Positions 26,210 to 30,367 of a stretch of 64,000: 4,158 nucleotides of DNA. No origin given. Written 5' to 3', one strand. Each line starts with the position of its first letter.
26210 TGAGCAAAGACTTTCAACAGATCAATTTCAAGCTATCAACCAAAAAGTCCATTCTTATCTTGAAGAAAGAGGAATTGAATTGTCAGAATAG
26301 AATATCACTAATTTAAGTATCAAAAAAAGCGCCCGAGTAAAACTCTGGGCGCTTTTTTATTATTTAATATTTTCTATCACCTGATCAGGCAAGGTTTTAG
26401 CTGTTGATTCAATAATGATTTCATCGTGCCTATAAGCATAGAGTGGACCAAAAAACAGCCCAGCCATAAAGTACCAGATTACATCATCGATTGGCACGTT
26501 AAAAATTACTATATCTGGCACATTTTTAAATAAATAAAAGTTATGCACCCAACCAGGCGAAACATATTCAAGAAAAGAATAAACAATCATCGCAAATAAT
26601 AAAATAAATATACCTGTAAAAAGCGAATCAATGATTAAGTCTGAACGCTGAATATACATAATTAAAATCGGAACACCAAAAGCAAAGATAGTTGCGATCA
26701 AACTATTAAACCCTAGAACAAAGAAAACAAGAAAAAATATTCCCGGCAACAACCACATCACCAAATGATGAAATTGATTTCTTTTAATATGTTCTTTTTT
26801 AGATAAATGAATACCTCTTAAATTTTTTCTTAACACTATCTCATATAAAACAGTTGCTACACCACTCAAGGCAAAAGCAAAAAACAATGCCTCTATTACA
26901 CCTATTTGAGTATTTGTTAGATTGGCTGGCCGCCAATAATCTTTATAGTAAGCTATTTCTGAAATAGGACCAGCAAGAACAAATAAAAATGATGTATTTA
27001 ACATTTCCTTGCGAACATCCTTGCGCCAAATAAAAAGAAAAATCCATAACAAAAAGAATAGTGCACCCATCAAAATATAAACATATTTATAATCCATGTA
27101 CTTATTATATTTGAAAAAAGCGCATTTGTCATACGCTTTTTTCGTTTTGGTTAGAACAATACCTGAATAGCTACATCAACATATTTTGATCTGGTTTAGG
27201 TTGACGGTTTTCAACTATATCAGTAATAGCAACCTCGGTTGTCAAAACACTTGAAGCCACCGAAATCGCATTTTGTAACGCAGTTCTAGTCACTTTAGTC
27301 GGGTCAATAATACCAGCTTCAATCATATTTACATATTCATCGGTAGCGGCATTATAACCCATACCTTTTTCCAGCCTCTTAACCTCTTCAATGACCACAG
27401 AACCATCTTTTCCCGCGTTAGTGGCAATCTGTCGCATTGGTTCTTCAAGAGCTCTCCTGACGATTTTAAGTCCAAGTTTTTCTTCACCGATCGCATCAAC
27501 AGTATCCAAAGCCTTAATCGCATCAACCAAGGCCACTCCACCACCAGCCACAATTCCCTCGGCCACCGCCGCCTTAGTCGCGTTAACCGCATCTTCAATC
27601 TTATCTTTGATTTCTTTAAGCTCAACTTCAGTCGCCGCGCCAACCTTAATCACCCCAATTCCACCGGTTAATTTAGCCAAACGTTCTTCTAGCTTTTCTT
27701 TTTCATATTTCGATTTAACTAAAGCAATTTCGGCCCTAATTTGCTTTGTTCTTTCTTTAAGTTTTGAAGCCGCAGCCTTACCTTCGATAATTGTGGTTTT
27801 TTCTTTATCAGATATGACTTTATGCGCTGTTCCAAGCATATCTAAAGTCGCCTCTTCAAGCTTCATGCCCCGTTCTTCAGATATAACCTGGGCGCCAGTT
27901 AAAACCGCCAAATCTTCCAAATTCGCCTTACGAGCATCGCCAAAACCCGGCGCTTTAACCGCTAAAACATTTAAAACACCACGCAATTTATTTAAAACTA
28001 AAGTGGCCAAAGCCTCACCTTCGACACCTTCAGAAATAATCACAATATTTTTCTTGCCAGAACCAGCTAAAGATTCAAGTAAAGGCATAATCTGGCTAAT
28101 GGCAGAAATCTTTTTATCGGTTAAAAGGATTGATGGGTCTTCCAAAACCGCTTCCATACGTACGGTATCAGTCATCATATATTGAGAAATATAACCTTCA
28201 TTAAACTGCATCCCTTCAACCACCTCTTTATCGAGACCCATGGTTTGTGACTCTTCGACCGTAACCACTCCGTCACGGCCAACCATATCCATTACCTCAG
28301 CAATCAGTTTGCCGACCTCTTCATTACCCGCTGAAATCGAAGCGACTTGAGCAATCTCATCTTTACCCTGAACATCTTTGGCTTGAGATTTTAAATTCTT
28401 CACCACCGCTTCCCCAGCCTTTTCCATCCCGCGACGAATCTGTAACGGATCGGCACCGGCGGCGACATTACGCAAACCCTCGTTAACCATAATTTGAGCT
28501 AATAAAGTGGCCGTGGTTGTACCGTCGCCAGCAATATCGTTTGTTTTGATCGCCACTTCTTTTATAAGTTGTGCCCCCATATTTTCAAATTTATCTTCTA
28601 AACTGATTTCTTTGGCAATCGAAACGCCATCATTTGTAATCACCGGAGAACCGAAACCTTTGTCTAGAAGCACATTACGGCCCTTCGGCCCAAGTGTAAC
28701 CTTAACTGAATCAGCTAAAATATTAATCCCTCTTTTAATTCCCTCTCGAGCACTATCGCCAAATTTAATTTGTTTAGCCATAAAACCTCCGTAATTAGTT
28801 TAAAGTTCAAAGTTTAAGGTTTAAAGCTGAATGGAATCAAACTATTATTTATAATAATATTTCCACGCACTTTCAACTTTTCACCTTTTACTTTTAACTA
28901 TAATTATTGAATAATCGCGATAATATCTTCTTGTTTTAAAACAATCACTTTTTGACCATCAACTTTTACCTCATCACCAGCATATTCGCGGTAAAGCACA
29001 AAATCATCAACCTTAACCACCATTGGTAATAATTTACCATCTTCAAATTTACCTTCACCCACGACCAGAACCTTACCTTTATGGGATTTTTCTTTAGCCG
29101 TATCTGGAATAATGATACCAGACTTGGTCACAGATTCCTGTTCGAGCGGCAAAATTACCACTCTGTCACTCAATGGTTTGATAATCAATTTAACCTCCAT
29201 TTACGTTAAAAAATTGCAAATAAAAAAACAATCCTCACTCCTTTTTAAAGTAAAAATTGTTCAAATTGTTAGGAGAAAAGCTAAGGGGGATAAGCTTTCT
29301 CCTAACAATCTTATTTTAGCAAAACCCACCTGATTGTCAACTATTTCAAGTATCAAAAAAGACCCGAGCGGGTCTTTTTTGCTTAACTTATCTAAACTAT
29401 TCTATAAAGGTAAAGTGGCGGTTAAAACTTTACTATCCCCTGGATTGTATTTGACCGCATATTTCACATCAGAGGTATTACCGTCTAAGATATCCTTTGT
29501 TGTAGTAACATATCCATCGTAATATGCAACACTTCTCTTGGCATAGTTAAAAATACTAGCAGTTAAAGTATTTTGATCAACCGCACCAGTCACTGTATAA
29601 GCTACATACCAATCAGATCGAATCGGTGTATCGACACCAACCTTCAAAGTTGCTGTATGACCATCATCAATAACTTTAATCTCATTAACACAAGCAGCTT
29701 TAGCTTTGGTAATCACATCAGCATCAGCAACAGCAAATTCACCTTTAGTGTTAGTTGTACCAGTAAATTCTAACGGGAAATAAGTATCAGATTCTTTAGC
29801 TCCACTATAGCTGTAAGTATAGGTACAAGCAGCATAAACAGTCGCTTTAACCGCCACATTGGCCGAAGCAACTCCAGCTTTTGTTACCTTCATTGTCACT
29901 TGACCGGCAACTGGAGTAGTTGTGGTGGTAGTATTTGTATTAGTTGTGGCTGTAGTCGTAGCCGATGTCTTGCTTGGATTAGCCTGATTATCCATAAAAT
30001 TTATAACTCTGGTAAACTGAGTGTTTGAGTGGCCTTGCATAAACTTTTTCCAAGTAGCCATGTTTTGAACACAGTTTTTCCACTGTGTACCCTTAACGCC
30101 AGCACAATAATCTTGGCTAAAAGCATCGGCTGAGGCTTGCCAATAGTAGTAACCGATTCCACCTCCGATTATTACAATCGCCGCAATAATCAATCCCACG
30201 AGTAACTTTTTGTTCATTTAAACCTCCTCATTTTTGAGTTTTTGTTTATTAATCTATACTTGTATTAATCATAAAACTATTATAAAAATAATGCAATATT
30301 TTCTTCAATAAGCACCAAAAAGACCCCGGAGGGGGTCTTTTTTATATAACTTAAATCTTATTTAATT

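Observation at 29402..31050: Paralogous surface-protein genes sharing a perfect 185-bp module but carrying different C-terminal domains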

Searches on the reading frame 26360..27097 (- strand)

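Call 8: search_protein_families(library=pfam, proteins=[window:26360-27097:-], max_evalue=1)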
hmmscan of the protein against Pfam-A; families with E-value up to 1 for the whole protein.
window:26360-27097:- (245 aa): 3 families
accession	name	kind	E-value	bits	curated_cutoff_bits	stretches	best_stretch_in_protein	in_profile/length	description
PF18916.5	Lycopene_cyc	-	3.6e-08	34.3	27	1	133-222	3-91/92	Lycopene cyclase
PF14017.11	DUF4233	-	0.12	13.1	27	1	7-32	80-105/107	Protein of unknown function (DUF4233)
PF17329.7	DUF5367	-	0.34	11.6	25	1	6-83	13-91/98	Family of unknown function (DUF5367)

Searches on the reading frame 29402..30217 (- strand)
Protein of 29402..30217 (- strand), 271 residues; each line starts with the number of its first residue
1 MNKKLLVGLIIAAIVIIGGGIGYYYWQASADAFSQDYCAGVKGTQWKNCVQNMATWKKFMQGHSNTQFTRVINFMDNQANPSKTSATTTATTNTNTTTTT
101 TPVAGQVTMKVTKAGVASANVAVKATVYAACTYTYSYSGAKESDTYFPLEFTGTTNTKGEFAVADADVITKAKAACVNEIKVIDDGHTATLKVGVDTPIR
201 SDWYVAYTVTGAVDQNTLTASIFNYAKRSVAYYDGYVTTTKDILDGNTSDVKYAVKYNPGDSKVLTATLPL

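Call 8: search_protein_families(library=pfam, proteins=[window:29402-30217:-], max_evalue=1)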
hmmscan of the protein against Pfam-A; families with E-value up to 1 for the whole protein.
window:29402-30217:- (271 aa): 1 family
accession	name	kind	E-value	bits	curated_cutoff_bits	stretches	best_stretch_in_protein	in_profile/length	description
PF11921.14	DUF3439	-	0.55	10.7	27.1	0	84-137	48-97/122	Domain of unknown function (DUF3439)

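Call 9: search_protein_families(library=ncbifam, proteins=[window:29402-30217:-], max_evalue=1)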
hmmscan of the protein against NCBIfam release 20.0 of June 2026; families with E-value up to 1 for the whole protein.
window:29402-30217:- (271 aa): 5 families
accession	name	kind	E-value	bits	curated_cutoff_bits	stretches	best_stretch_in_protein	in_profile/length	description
NF043024.1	T4SS_AnkI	equivalog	0.013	14.2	550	1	35-100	62-127/439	Dot/Icm T4SS effector AnkI/LegAS4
NF042931.1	SAG1386_EF1546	equivalog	0.021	14.9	80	1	2-118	27-131/158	SAG1386/EF1546 family surface-associated protein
NF008472.0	PRK11367.1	equivalog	0.021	13.5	738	1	1-124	1-122/476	hypothetical protein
NF033158.1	Myrrcad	domain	0.097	12.2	33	1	8-27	10-31/36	MyrrCad domain-containing protein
TIGR03454.1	partition_RepB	equivalog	0.24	10.8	201.5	1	20-114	217-303/325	plasmid partitioning protein RepB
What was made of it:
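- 29402..30217 (-): Gene A, 271 aa: signal/anchor, module, Thr-rich linker, uncharacterised beta-rich C-terminal domain. NCBI lists it as MEI6040008.1, hypothetical protein WCP93_01510, Candidatus Berkelbacteria. No Pfam or NCBIfam hit (calls 8, 9).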

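Call 10: find_encoding_contigs(protein=window:29402-30217:-, flank=10000, max_places=10)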
Protein window:29402-30217:- (271 aa): 2 contigs read that carry it; 1 place shown.
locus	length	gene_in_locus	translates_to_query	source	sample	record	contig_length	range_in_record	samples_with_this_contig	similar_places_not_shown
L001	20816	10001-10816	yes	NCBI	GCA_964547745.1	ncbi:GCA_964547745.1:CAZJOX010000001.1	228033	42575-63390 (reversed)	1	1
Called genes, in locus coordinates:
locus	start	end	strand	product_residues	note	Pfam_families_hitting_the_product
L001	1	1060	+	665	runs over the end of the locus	PF03030:H_PPase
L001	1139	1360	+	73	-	-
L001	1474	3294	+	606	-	PF12229:PG_binding_4, PF04294:VanW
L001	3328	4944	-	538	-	PF06418:CTP_synth_N, PF00117:GATase, PF07722:Peptidase_C26 (faint)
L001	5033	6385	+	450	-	PF02878:PGM_PMM_I, PF02879:PGM_PMM_II, PF02880:PGM_PMM_III, PF00408:PGM_PMM_IV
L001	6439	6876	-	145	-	-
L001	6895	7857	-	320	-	PF00579:tRNA-synt_1b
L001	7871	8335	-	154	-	-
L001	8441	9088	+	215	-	PF01909:NTP_transf_2 (weak)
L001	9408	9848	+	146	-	PF01833:TIG (weak)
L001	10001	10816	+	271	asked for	-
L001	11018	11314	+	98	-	PF00166:Cpn10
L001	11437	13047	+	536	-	PF00118:Cpn60_TCP1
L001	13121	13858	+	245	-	PF18916:Lycopene_cyc (weak)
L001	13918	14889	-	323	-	PF01966:HD (weak)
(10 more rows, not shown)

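Call 40: find_homologous_proteins(query=window:29402-30217:-, max_evalue=0.001)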
Query window:29402-30217:- (271 aa): 2 proteins with E <= 0.001 among 1144 candidates.
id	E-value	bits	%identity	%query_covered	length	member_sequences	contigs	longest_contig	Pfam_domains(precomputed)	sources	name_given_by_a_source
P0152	1.4e-172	590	100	100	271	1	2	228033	-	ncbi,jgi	ncbi:MAG: hypothetical protein WCP93_01510 [Candidatus Berkelbacteria bacterium]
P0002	2.8e-49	186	100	30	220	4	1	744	PF01833.31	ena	-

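Call 53: predict_structure(alignment_id=A5)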
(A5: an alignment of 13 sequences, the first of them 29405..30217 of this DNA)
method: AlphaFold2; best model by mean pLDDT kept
length: 271 residues; sequences in the alignment: 13
mean_pLDDT: 55.7   pTM: 0.45
mean pLDDT of the five models: 55.7, 53.8, 53.4, 50.0, 45.5
residues with pLDDT >= 90: 0; 70-90: 59; 50-70: 108; < 50: 104
segments of 3 or more residues with pLDDT < 50: 18-34, 80-101, 198-203, 212-218, 220-263, 269-271
pLDDT, mean of each block of 10 residues (from residue 1): 65 53 38 51 59 55 50 52 39 31 58 70 75 67 72 83 79 78 68 56 52 46 43 38 37 43 49 44
secondary structure, 60 per line:
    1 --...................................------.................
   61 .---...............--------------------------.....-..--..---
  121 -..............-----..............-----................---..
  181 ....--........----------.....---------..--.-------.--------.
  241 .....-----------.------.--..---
elements in order: H3-37 H44-61 H65-79 E106-110 E122-135 E141-154 E160-164 H165-175 E179-184 E187-194 E205-209 H240-245
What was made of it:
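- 29405..29905 (-): Gene A C-terminal beta-rich domain, about aa 105-271, of unknown family. AF2 predicts beta strands, with pLDDT 70-83 over about aa 110-190 (call 53).
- On Sec (type I) signal peptide: No signal-peptide predictor was available, and AF2 draws one continuous helix across the site at low confidence (call 53).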

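Call 56: fold_search(model_id=the predicted structure, library=pdb)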
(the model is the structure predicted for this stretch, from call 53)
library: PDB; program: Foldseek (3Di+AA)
matches with E <= 10: 680; with E <= 0.001: 0
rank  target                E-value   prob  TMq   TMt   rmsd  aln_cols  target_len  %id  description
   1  8c27_A                3.3e-02  0.38  0.18  0.30  12.0       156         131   13  Domain 3 of Group B Streptococcus pilus protein as scaffold for the display of foreign epitopes (released 2024-01-10)
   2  5aos                  5.0e-02  0.77  0.14  0.33  10.5        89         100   17  Structure of a novel carbohydrate binding module from Ruminococcus flavefaciens FD-1 endoglucanase Cel5A solved at the A (released 2016-06-29)
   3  5fu4_A                5.5e-02  0.63  0.12  0.30  10.2        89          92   13  The complexity of the Ruminococcus flavefaciens cellulosome reflects an expansion in glycan recognition (released 2016-06-22)
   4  5fu3_B                6.2e-02  0.72  0.14  0.34  10.7        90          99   17  The complexity of the Ruminococcus flavefaciens cellulosome reflects an expansion in glycan recognition (released 2016-06-22)
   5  5fu2_B                6.2e-02  0.41  0.12  0.30  10.8       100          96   12  The complexity of the Ruminococcus flavefaciens cellulosome reflects an expansion in glycan recognition (released 2016-06-22)
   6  5fu4_B                6.9e-02  0.60  0.13  0.33  10.2        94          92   13  The complexity of the Ruminococcus flavefaciens cellulosome reflects an expansion in glycan recognition (released 2016-06-22)
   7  5aot                  7.8e-02  0.54  0.12  0.27  10.1        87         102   18  Very high resolution structure of a novel carbohydrate binding module from Ruminococcus flavefaciens FD-1 endoglucanase  (released 2016-06-22)
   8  5fu2_A                7.8e-02  0.25  0.10  0.23  11.4        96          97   14  The complexity of the Ruminococcus flavefaciens cellulosome reflects an expansion in glycan recognition (released 2016-06-22)
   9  5fu3_A                9.7e-02  0.57  0.13  0.33  10.0        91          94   12  The complexity of the Ruminococcus flavefaciens cellulosome reflects an expansion in glycan recognition (released 2016-06-22)
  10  8c27_B                1.4e-01  0.23  0.17  0.31  11.5       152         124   12  Domain 3 of Group B Streptococcus pilus protein as scaffold for the display of foreign epitopes (released 2024-01-10)
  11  4r7x_B                1.4e-01  0.05  0.10  0.14  14.4       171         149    8  Crystal structure of N-lobe of human ARRDC3(1-180) (released 2014-10-01)
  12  9blo_A                2.0e-01  0.16  0.17  0.26  12.5       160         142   12  T450C mutant of repeat domain 2 from Clostridium perfringens adhesin CPE0147 without intramolecular ester bond (released 2025-05-07)
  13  4r7v                  2.0e-01  0.05  0.09  0.13  14.0       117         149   10  Crystal structure of N-lobe of human ARRDC3(1-165) (released 2014-10-01)
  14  1nc7_B                2.1e-01  0.06  0.08  0.16  17.5       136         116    8  Crystal Structure of Thermotoga maritima 1070 (released 2003-07-01)
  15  9n8h_A                2.4e-01  0.05  0.09  0.07  18.7       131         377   15  In situ sheathed flagellar filament of Vibrio cholerae resolved with helical reconstruction. (released 2025-09-24)
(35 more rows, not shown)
